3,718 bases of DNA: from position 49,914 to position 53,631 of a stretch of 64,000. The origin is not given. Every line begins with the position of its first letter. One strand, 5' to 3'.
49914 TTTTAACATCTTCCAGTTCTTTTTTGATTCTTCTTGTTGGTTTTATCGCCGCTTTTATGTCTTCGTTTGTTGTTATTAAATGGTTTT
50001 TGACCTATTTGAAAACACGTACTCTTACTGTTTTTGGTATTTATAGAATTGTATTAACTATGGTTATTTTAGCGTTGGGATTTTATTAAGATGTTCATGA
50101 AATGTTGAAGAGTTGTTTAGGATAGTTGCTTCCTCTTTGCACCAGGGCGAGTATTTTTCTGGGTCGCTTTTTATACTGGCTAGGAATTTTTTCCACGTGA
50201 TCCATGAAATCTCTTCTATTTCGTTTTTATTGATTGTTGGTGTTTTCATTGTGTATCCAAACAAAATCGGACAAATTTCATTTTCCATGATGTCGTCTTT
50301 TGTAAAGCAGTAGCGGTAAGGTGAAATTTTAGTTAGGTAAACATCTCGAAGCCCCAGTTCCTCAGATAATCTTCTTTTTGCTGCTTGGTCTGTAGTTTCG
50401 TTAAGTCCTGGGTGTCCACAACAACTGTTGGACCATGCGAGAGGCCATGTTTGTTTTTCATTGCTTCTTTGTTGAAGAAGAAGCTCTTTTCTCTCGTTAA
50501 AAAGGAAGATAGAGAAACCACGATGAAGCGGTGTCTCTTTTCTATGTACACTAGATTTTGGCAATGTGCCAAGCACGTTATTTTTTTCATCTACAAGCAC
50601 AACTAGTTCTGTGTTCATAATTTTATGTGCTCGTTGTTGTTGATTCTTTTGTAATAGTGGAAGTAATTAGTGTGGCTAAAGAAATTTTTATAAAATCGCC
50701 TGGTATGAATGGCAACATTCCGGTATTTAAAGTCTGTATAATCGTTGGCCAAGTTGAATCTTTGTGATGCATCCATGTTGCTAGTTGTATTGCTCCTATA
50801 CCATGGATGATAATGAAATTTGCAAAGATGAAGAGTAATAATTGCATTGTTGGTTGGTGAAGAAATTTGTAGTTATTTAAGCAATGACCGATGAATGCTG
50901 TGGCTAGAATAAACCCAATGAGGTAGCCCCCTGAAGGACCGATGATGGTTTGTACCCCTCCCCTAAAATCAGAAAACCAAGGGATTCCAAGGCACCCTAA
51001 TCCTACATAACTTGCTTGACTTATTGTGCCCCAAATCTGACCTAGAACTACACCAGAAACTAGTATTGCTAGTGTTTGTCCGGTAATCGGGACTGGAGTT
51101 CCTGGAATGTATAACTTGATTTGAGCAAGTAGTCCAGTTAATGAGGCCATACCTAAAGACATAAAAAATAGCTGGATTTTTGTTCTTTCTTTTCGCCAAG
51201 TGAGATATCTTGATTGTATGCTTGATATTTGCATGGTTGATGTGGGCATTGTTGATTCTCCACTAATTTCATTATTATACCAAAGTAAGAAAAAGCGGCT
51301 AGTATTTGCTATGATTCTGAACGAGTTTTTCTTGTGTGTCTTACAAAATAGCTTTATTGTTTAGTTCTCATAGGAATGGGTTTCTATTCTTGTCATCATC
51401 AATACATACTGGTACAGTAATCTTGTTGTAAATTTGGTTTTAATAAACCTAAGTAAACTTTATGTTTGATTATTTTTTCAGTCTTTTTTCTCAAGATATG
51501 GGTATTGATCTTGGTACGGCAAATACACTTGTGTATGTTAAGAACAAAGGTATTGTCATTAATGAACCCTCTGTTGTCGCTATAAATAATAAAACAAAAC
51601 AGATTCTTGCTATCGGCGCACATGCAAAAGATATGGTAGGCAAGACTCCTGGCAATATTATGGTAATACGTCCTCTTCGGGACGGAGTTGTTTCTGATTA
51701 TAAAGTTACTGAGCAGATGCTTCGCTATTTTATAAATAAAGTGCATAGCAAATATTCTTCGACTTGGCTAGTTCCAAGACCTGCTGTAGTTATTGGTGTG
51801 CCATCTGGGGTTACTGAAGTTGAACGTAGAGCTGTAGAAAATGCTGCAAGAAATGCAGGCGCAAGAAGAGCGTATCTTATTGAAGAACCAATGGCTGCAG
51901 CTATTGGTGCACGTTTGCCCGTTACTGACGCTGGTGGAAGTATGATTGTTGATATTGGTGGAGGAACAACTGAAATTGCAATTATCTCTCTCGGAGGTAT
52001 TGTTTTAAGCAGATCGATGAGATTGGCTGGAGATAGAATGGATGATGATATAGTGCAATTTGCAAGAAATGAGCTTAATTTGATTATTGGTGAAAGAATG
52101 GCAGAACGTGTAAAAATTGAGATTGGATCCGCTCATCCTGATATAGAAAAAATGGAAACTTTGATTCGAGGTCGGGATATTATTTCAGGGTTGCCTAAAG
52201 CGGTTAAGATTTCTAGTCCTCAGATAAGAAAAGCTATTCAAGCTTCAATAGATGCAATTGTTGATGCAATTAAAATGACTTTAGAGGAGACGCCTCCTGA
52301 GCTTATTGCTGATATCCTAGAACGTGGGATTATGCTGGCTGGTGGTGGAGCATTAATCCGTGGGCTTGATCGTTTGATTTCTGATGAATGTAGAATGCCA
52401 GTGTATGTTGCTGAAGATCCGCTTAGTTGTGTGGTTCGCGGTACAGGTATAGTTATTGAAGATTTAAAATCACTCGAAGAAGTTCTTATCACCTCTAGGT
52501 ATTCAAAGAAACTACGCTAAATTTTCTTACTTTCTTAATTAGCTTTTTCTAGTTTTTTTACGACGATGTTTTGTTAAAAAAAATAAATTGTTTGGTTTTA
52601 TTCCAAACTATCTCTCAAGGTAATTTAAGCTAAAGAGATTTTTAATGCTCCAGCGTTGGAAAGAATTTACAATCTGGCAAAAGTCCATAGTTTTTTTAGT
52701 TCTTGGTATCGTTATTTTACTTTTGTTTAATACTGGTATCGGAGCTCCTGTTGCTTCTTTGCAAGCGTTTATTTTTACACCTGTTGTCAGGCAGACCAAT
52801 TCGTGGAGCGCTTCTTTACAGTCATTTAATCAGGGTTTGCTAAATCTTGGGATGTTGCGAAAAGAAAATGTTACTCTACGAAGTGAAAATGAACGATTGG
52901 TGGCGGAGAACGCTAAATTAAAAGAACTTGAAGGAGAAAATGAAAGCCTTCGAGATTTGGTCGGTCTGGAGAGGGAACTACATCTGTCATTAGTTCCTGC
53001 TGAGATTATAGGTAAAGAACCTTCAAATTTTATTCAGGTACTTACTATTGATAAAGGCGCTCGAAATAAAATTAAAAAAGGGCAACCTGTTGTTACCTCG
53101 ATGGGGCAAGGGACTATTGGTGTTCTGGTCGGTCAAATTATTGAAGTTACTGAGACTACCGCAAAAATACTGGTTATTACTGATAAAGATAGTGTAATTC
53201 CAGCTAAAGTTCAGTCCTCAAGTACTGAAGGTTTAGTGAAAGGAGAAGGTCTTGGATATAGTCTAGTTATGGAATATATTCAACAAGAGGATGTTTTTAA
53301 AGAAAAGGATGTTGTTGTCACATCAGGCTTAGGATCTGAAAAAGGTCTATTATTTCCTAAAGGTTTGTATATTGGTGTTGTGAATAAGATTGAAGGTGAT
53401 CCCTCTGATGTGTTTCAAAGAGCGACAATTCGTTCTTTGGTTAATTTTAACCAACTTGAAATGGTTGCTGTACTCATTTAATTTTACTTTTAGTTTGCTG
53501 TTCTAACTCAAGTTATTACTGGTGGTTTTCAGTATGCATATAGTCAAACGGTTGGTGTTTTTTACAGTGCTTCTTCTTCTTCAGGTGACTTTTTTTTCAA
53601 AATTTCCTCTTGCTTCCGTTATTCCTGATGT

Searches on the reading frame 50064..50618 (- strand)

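Call 85: search_protein_families(library=pfam, proteins=[window:50064-50618:-], max_evalue=0.0001)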
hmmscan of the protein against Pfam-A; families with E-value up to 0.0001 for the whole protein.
window:50064-50618:- (184 aa): 1 family
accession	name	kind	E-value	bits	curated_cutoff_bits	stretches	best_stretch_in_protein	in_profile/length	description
PF00293.34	NUDIX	-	1.1e-18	67.9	21.1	1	31-160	2-134/134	NUDIX domain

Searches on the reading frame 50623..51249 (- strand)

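Call 86: search_protein_families(library=pfam, proteins=[window:50623-51249:-], max_evalue=0.0001)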
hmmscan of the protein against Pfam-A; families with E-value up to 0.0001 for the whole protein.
window:50623-51249:- (208 aa): 1 family
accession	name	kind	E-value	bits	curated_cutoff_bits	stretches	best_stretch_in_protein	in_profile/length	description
PF02632.19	BioY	-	1.7e-37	128.9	25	1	51-200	2-139/140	BioY family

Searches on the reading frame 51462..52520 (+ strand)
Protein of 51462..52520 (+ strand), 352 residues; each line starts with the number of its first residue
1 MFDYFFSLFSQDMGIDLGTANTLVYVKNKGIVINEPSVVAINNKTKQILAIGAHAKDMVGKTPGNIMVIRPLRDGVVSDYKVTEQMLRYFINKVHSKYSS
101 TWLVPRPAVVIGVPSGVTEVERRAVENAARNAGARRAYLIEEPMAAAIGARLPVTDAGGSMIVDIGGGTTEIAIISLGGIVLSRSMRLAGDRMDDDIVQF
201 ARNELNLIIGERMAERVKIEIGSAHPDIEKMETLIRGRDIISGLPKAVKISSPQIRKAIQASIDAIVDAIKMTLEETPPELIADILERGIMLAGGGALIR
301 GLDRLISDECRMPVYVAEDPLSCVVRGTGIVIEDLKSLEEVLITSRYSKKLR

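Call 17: search_protein_families(library=pfam, proteins=[window:51462-52520:+], max_evalue=0.0001)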
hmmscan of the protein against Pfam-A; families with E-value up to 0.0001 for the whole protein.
window:51462-52520:+ (352 aa): 5 families
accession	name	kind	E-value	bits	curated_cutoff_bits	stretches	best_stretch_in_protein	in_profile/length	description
PF06723.19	MreB_Mbl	-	2.7e-143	477.2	27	1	11-339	2-326/327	MreB/Mbl protein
PF14450.12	FtsA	-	5.6e-12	46.6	31.8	1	162-319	2-112/127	Cell division protein FtsA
PF00012.26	HSP70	-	6.2e-12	45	20.6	1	86-205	113-238/599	Hsp70 protein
PF00022.25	Actin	-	1.6e-08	34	27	1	36-204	31-190/410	Actin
PF11104.14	PilM_2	-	1.9e-06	27.5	27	0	290-319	278-307/340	Type IV pilus assembly protein PilM;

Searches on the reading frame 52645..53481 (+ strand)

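Call 17: search_protein_families(library=pfam, proteins=[window:52645-53481:+], max_evalue=0.0001)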
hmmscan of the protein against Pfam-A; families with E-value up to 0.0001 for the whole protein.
window:52645-53481:+ (278 aa): 1 family
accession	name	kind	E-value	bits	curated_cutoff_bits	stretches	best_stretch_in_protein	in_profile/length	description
PF04085.20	MreC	-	5.1e-37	127.4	28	1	121-277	1-146/147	Rod shape-determining protein MreC, barrel core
